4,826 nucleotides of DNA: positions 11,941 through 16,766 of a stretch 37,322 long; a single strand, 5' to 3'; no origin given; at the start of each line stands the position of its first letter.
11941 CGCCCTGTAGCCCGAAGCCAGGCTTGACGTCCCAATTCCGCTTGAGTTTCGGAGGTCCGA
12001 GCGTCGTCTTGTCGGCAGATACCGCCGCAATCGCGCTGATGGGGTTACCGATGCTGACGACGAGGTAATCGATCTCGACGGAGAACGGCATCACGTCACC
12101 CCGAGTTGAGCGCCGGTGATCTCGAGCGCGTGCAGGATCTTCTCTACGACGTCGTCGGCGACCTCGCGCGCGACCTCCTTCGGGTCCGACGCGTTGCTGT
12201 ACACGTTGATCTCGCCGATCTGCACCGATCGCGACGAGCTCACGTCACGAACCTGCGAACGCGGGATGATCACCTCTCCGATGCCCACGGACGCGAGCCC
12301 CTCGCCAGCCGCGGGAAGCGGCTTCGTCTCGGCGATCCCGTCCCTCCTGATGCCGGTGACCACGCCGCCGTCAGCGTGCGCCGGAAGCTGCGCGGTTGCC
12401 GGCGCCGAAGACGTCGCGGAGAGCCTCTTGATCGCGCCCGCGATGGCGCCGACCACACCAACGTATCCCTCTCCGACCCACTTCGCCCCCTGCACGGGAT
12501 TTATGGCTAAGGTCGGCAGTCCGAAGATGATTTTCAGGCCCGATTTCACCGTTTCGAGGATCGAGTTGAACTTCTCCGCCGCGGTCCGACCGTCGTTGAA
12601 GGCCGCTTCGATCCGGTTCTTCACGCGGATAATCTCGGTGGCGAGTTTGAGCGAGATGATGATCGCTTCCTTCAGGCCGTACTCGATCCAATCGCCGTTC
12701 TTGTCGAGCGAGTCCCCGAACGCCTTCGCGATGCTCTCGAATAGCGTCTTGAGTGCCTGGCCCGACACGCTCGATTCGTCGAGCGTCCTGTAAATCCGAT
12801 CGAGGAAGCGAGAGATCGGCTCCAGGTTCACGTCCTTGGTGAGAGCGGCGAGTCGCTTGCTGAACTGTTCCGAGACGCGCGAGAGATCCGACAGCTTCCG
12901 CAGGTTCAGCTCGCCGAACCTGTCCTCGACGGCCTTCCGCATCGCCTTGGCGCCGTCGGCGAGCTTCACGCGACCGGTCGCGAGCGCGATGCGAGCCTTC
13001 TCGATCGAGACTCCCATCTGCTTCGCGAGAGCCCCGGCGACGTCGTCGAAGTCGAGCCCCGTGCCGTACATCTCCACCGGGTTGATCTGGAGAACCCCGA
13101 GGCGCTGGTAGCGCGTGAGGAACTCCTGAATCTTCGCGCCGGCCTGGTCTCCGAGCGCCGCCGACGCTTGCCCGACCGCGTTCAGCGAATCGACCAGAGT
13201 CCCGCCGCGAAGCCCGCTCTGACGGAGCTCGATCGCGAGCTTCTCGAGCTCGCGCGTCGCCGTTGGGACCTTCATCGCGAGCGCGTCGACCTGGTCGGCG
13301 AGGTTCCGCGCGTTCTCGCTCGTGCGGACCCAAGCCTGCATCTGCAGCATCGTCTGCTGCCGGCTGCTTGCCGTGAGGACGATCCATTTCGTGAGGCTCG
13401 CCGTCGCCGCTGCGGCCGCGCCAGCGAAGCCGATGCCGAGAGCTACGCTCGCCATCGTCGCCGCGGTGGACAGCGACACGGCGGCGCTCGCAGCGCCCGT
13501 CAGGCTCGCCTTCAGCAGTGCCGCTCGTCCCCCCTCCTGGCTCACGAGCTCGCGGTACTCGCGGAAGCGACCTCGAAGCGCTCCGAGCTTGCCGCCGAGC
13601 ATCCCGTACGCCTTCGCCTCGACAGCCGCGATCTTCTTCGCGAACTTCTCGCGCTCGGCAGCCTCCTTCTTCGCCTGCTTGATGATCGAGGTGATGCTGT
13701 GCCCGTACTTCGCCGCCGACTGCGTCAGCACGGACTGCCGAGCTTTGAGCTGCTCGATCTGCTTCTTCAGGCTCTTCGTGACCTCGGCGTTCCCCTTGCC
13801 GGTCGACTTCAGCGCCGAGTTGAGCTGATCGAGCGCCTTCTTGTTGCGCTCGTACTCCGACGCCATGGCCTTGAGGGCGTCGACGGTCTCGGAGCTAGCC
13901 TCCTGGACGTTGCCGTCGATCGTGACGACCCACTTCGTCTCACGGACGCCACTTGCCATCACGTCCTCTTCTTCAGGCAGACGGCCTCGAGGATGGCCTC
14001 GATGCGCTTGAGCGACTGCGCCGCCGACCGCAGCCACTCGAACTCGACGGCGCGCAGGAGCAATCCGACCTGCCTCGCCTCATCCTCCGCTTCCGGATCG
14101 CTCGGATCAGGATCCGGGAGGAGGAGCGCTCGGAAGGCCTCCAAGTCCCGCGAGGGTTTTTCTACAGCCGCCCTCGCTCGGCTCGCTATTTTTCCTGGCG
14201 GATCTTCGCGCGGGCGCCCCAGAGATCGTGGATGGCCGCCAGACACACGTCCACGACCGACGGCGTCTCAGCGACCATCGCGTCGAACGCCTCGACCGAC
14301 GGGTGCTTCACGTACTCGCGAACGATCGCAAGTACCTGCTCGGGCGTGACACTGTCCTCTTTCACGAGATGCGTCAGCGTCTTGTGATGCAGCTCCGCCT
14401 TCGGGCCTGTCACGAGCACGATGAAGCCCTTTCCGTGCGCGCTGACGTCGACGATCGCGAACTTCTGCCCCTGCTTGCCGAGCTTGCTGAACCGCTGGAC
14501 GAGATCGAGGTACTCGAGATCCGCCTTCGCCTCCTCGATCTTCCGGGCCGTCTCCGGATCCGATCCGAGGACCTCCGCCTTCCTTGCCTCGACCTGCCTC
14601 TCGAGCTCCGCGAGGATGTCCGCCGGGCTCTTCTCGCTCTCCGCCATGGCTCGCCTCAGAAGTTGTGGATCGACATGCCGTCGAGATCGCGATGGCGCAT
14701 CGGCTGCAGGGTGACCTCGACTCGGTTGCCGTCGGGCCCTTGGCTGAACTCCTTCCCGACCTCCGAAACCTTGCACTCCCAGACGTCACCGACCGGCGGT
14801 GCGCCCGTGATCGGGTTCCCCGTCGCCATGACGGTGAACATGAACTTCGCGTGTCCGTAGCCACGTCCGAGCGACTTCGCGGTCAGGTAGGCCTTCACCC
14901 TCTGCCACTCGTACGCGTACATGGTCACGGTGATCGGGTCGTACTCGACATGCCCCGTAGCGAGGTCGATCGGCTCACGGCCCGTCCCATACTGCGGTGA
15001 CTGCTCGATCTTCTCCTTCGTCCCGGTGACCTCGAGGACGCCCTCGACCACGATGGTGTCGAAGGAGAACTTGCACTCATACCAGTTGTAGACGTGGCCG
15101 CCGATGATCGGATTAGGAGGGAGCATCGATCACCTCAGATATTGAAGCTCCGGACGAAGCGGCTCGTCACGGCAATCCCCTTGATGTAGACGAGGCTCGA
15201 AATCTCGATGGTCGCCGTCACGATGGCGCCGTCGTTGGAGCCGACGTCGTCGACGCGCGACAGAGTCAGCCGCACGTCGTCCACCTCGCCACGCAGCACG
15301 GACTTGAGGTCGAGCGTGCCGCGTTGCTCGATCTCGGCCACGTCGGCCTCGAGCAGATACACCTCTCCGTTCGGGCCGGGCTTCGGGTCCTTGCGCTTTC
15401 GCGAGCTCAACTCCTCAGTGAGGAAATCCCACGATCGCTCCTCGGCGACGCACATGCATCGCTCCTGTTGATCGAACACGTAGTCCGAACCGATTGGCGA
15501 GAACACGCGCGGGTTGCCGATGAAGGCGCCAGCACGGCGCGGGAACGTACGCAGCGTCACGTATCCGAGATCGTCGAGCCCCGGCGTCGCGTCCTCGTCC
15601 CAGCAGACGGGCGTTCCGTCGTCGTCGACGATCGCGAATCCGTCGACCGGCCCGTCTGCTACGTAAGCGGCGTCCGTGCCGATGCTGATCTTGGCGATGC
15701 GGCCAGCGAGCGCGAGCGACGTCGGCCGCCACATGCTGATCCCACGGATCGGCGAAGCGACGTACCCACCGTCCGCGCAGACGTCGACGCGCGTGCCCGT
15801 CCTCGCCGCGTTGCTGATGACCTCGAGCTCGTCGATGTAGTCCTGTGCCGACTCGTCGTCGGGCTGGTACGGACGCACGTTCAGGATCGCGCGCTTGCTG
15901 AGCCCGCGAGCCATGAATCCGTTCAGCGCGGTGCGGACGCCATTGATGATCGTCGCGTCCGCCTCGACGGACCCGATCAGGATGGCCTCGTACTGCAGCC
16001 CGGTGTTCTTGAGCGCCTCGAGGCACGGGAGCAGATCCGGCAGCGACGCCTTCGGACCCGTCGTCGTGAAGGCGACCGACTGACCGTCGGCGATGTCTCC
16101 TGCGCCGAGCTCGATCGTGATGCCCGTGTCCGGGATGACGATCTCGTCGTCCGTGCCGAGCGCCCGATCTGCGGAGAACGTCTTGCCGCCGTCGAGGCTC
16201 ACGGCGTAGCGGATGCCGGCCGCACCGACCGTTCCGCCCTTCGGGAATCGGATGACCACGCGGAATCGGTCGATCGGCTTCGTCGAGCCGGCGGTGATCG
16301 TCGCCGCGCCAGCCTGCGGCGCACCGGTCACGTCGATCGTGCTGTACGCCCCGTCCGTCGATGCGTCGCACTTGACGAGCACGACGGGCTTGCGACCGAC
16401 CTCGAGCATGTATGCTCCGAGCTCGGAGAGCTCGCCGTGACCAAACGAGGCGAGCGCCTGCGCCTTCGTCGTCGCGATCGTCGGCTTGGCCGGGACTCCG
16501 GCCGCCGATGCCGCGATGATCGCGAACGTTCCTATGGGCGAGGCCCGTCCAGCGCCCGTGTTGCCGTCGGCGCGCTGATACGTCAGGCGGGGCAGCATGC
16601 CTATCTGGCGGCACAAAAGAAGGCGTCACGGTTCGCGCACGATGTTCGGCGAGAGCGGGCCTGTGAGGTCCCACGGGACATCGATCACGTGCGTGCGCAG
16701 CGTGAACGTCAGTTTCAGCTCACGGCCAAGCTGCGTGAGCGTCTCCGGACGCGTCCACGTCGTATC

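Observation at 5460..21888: Invariant 17-nt motif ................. occurs five times, only at module boundaries of the late operon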

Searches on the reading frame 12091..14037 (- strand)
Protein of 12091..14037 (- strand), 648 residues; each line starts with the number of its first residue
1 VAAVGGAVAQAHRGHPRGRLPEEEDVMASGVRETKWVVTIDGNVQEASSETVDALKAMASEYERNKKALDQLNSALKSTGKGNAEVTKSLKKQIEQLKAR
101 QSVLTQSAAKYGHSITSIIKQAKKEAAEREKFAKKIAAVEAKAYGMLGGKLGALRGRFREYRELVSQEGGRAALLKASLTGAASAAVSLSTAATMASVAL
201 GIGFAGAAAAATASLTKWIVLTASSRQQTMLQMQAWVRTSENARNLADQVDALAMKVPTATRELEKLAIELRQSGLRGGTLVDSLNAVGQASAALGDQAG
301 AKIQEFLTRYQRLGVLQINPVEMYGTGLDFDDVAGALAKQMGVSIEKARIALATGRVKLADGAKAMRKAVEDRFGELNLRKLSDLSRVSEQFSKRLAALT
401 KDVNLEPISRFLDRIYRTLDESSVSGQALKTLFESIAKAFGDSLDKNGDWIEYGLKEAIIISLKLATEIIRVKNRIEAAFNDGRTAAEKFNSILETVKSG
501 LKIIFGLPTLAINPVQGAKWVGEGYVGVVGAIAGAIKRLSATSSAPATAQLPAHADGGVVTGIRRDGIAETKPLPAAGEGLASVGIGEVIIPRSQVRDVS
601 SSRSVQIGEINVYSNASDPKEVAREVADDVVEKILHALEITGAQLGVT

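Call 9: search_protein_families(library=phrogs, proteins=[window:12091-14037:-], max_evalue=0.001)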
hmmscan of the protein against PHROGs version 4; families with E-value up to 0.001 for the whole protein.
window:12091-14037:- (648 aa): 1 family
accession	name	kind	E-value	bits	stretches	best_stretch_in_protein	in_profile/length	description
phrog_167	-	tail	6.1e-05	21.9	1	49-543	113-625/1555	tail length tape measure protein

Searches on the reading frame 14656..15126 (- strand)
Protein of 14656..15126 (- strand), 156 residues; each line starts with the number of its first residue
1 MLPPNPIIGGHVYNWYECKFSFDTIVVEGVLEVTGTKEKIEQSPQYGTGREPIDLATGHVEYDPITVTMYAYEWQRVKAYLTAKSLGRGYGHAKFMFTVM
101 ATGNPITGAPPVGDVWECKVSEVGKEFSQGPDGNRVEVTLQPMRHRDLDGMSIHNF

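Call 10: search_protein_families(library=phrogs, proteins=[window:14656-15126:-], max_evalue=0.001)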
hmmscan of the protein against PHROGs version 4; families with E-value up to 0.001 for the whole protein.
window:14656-15126:- (156 aa): 0 families

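Call 22: find_related_loci(query=A1, collection=metagenome_contigs, flank=10000)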
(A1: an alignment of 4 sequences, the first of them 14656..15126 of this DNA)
Query A1 (156 aa) in metagenome_contigs; peptide patterns used: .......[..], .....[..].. (x = any residue, [..] = any of these).
165 stretches matched a pattern; 1 encode a relative of the query (tblastn E <= 1e-3); 1 distinct loci.
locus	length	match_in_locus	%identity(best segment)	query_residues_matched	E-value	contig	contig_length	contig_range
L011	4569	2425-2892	99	1-156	5e-108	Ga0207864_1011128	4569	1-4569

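Call 23: find_related_loci(query=A1, collection=genome_contigs, flank=10000)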
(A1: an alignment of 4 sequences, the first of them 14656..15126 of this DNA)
Query A1 (156 aa) in genome_contigs; peptide patterns used: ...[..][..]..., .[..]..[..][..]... (x = any residue, [..] = any of these).
4 stretches matched a pattern; 1 encode a relative of the query (tblastn E <= 1e-3); 1 distinct loci.
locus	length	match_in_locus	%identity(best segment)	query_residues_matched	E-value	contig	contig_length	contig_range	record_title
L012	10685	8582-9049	99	1-156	2e-107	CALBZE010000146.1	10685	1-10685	MAG TPA_asm: uncultured bacterium isolate SRR5251193_bin.70_CONCOCT_v1.1_MAG genome assembly, contig: ERZ795068.5294, wh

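Call 24: find_homologous_proteins(query=A1)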
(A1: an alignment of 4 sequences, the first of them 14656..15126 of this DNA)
Query A1 (4 sequences) (156 aa, profile of the alignment): 27 proteins with E <= 0.001 among 6914 candidates.
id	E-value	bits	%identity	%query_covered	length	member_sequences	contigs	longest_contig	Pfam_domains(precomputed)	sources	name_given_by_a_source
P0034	3.8e-94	331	72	99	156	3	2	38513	-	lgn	-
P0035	2.0e-92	325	70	100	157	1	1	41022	-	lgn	-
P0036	3.3e-90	318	100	100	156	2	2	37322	-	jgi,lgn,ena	jgi:hypothetical protein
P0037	1.8e-89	315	71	98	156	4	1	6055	-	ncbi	-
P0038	6.0e-89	314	70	100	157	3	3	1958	-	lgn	-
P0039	1.2e-88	313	76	99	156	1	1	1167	-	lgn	-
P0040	8.6e-88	310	71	100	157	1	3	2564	-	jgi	jgi:hypothetical protein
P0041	2.5e-87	308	62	96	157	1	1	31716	-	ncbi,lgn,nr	ncbi:MAG: hypothetical protein JWP97_5766 [Labilithrix sp.]|nr:hypothetical protein [Labilithrix sp.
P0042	5.0e-87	308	74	98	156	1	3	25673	-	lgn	-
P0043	2.6e-86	305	71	98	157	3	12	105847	-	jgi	jgi:hypothetical protein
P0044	1.6e-85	303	69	98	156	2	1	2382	-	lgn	-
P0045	2.0e-85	302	68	98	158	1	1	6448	-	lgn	-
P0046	6.7e-85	301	69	100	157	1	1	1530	-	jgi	jgi:hypothetical protein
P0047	1.8e-84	299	66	99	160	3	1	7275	-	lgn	-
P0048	8.4e-82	291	65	99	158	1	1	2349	-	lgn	-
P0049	4.0e-81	288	64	99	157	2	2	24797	-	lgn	-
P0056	4.1e-73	262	61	100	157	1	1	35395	-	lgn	-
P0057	8.5e-72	258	51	96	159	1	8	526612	-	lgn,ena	-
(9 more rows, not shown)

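Call 25: find_encoding_contigs(protein=P0035, flank=10000, max_places=1)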
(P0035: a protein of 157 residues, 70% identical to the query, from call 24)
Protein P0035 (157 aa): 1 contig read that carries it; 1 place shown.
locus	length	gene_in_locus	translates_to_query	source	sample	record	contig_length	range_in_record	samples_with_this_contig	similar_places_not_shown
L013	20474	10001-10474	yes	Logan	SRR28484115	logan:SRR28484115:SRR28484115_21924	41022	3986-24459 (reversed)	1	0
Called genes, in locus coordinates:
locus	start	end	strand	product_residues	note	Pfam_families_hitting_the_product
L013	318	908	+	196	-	-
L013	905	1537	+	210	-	-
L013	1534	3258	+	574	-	-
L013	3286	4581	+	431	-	PF06074:Portal_Mu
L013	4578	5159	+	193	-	PF10123:Mu-like_Pro_N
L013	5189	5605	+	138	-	-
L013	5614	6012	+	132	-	-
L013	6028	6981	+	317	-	PF10124:Mu-like_gpT (weak)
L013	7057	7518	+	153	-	PF07030:Phage_Mu_Gp36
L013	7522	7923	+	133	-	-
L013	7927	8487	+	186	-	-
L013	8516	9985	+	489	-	PF10758:DUF2586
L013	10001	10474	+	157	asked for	-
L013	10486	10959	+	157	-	-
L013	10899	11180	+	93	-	-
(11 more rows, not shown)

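Call 26: find_encoding_contigs(protein=P0034, flank=10000, max_places=1)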
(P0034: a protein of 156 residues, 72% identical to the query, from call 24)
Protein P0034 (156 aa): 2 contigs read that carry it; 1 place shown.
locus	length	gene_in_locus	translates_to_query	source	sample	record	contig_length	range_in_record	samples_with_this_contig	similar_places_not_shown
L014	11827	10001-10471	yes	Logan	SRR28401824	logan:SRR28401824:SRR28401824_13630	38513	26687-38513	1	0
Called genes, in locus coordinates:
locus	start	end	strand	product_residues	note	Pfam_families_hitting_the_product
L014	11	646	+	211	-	-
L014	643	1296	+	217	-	-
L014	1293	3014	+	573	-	-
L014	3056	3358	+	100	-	-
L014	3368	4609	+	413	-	PF06074:Portal_Mu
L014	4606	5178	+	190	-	PF10123:Mu-like_Pro_N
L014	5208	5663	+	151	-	-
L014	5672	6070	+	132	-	-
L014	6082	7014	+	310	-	PF10124:Mu-like_gpT (weak), PF25209:Phage_capsid_4 (faint)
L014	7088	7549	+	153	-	PF07030:Phage_Mu_Gp36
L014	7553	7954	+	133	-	-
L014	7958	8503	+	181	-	-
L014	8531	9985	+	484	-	PF10758:DUF2586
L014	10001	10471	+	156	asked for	-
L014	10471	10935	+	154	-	-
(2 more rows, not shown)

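Call 27: find_encoding_contigs(protein=P0041, flank=10000, max_places=1)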
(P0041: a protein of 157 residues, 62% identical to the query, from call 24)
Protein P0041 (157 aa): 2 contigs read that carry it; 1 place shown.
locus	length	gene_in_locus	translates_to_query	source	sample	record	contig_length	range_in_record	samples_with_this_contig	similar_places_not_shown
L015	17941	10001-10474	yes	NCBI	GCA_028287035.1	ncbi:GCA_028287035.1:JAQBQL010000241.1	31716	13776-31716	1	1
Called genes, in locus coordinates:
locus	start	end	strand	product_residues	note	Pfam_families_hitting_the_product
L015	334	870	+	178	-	PF13560:HTH_31 (weak), PF01381:HTH_3 (weak)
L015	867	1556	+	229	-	-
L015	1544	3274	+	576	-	-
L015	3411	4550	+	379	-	PF06074:Portal_Mu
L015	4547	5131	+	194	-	PF10123:Mu-like_Pro_N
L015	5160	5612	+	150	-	-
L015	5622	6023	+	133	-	-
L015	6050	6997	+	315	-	PF10124:Mu-like_gpT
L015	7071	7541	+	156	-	PF07030:Phage_Mu_Gp36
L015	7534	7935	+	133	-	-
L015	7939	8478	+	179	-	-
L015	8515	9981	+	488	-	PF10758:DUF2586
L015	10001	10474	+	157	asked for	-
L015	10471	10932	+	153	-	-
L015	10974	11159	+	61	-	-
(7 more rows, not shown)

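Call 28: find_encoding_contigs(protein=P0043, flank=10000, max_places=1)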
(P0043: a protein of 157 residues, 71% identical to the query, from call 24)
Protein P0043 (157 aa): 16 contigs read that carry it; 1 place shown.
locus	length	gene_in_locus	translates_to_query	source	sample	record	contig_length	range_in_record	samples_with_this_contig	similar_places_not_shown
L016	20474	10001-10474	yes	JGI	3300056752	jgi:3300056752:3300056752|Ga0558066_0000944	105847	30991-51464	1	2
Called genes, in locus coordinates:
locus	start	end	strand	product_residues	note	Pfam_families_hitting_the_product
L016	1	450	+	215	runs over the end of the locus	-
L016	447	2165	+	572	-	-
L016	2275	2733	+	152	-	-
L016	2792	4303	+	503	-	PF06074:Portal_Mu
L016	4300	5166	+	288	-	PF10123:Mu-like_Pro_N, PF26761:Acb5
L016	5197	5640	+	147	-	-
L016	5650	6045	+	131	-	-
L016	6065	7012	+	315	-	PF10124:Mu-like_gpT (faint)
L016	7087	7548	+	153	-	PF07030:Phage_Mu_Gp36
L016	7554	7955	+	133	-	-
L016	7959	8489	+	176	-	-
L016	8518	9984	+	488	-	PF10758:DUF2586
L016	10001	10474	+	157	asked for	-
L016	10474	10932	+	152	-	-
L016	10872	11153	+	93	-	-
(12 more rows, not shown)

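Call 29: find_encoding_contigs(protein=P0056, flank=10000, max_places=1)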
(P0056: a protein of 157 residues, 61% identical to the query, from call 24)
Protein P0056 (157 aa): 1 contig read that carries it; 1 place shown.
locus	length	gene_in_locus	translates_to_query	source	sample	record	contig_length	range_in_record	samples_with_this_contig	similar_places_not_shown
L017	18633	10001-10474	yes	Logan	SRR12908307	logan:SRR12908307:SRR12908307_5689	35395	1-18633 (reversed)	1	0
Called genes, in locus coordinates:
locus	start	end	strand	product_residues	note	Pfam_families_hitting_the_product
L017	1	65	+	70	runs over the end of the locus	-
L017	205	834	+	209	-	PF01381:HTH_3, PF13560:HTH_31 (weak)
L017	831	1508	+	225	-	-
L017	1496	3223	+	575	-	-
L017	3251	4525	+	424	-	PF06074:Portal_Mu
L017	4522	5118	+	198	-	PF10123:Mu-like_Pro_N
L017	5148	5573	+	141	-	-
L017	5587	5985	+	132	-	-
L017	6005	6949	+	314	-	PF10124:Mu-like_gpT (faint)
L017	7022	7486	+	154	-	PF07030:Phage_Mu_Gp36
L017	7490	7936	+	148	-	-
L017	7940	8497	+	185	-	-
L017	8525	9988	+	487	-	PF10758:DUF2586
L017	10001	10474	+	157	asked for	-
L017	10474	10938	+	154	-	-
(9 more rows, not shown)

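Call 30: find_encoding_contigs(protein=P0057, flank=10000, max_places=1)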
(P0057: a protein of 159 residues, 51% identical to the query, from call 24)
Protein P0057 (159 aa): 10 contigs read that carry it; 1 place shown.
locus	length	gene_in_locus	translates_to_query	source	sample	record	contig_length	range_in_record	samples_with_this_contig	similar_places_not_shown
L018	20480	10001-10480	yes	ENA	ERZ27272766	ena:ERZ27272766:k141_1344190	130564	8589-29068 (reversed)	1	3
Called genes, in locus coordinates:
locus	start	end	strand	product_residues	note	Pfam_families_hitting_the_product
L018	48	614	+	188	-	PF01381:HTH_3 (weak)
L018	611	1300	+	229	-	-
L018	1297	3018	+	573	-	-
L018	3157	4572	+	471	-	PF06074:Portal_Mu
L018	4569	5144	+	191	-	PF10123:Mu-like_Pro_N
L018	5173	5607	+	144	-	-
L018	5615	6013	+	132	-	-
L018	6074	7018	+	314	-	PF10124:Mu-like_gpT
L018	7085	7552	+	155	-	PF07030:Phage_Mu_Gp36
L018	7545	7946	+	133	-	-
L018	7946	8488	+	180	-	-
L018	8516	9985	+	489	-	PF10758:DUF2586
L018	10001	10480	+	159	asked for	-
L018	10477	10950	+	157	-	-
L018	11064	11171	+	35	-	-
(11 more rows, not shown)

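Call 31: find_encoding_contigs(protein=P0042, flank=10000, max_places=1)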
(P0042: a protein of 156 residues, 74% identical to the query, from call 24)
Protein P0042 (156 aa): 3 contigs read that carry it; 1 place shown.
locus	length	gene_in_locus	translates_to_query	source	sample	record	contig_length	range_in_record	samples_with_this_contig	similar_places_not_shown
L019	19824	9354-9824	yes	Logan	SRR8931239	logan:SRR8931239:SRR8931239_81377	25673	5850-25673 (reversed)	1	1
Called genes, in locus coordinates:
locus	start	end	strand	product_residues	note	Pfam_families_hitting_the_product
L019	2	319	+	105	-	?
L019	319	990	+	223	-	-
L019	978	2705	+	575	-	-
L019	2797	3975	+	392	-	PF06074:Portal_Mu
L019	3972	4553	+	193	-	PF10123:Mu-like_Pro_N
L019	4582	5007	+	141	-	-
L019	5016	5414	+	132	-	-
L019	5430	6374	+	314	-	PF10124:Mu-like_gpT (faint)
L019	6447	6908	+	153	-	PF07030:Phage_Mu_Gp36 (weak)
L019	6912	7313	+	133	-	-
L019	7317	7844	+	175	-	-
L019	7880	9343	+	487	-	PF10758:DUF2586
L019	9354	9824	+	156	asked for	-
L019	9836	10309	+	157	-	-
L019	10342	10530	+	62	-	-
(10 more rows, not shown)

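Call 32: find_encoding_contigs(protein=P0049, flank=10000, max_places=1)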
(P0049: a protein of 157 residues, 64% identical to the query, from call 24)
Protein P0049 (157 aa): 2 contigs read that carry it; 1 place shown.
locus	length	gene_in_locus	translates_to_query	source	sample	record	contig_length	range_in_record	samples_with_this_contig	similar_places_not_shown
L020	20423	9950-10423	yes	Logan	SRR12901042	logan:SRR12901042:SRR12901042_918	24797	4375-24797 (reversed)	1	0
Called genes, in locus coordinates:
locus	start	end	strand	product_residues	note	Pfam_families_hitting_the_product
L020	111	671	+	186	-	PF13560:HTH_31 (faint)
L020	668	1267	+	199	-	-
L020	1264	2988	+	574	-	-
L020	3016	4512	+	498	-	PF06074:Portal_Mu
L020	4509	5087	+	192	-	PF10123:Mu-like_Pro_N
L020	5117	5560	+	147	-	-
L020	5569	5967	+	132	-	-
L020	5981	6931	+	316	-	PF10124:Mu-like_gpT (faint)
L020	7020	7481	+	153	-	PF07030:Phage_Mu_Gp36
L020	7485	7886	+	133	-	-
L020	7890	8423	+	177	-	-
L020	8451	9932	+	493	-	PF10758:DUF2586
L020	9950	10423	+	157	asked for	-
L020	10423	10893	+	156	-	-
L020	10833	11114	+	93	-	-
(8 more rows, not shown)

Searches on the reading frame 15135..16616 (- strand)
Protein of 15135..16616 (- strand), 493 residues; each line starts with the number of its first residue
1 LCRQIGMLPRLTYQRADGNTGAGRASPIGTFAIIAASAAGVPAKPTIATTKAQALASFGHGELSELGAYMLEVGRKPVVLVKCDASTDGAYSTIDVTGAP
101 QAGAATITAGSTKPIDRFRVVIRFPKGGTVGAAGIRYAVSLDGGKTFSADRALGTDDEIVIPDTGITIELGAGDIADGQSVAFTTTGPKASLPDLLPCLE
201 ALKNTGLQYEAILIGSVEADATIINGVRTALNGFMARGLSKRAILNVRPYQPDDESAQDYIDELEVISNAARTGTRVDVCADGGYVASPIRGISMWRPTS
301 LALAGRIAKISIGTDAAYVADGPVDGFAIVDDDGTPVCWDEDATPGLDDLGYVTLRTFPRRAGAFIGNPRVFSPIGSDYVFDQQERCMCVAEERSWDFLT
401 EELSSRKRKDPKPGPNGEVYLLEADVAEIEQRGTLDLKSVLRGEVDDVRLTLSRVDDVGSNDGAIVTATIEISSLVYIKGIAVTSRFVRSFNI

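Call 10: search_protein_families(library=phrogs, proteins=[window:15135-16616:-], max_evalue=0.001)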
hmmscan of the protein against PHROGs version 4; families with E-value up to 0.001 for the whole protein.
window:15135-16616:- (493 aa): 2 families
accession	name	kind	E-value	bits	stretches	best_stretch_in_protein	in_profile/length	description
phrog_907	-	tail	3.2e-19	70.3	1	7-387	2-276/376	tail sheath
phrog_23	-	tail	0.00033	20.5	1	28-311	50-299/496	tail sheath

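Call 79: search_dna_similar(query=window:15135-16598:-, collection=phages, mode=protein, max_rows=12)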
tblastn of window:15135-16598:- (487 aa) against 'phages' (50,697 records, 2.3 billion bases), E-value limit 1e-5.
Records with a match: 6; places in all: 6; records where one place covers at least 80% of the query: 5.
Best place of each record, by identity: <60% 6.
By first word of the organism name: Meiothermus 2; Myxococcus 2; Thermus 1; Clostridium 1.
By host as written in the record: Meiothermus sp. 2; Thermus thermophilus HB8 1; Myxococcus xanthus DZ1 1; Myxococcus sp. 1; Enterocloster clostridioformis 1.
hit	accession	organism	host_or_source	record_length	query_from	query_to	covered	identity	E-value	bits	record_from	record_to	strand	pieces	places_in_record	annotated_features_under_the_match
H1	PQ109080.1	Thermus phage Riverbug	Thermus thermophilus HB8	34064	2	481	99%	29.1%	1e-28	125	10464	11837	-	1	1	tail sheath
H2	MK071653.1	Meiothermus phage MMP7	Meiothermus sp.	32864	36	475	90%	26.8%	5e-21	102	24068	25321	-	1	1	DUF2586 family protein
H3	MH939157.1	Meiothermus phage MMP17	Meiothermus sp.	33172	36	475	90%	26.8%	5e-21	102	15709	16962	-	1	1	tail sheath protein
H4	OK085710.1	Myxococcus phage Mx4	Myxococcus xanthus DZ1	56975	50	471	87%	27.5%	2e-16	89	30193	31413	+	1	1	putative tail sheath protein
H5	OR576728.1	Myxococcus phage Mx4 ts27htf-1hrm-1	Myxococcus sp.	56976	50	471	87%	27.5%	1e-15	86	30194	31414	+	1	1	hypothetical protein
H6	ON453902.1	Clostridium phage Villandry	Enterocloster clostridioformis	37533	97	382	59%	25.3%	6e-9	65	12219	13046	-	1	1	tail sheath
